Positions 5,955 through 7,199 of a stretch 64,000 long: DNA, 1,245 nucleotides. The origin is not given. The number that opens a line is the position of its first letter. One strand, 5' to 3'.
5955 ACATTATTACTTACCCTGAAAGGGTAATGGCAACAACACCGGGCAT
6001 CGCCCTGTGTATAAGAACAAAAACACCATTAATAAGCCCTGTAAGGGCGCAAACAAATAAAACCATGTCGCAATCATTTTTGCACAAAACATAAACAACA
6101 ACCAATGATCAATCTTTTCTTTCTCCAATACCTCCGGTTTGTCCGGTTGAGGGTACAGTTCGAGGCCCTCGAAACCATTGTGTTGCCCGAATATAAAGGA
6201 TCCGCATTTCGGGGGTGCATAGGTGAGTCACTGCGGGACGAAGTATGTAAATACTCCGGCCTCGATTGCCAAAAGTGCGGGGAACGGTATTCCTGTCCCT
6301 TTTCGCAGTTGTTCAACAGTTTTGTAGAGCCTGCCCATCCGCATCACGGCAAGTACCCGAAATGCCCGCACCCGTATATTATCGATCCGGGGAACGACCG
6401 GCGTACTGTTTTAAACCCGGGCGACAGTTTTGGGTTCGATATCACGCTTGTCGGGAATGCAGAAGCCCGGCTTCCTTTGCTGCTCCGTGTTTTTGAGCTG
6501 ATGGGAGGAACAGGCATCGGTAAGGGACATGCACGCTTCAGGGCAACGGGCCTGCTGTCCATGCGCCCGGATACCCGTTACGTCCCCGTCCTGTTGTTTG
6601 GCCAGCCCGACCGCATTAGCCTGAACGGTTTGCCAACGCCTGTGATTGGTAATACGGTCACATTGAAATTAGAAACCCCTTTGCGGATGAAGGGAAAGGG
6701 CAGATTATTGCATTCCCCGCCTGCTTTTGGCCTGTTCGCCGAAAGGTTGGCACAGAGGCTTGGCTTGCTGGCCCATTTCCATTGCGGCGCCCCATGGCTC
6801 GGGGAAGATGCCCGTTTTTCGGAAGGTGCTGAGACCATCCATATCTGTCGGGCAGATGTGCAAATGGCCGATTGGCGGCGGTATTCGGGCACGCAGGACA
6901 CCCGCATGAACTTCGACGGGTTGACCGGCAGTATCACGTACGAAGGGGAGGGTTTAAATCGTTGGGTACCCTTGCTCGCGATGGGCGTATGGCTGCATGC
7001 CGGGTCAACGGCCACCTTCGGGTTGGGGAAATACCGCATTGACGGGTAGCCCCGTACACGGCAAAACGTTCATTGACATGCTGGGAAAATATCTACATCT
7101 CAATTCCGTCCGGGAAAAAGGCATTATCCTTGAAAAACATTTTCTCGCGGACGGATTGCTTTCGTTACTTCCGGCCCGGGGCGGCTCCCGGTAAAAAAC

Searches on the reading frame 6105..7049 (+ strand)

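Call 9: search_protein_families(library=pfam, proteins=[window:6105-7049:+])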
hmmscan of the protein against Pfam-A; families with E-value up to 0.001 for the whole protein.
window:6105-7049:+ (314 aa): 1 family
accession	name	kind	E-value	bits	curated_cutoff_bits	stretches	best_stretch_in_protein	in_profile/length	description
PF10040.14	CRISPR_Cas6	-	2.7e-13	50.9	25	1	187-310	1-89/89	CRISPR-associated endoribonuclease Cas6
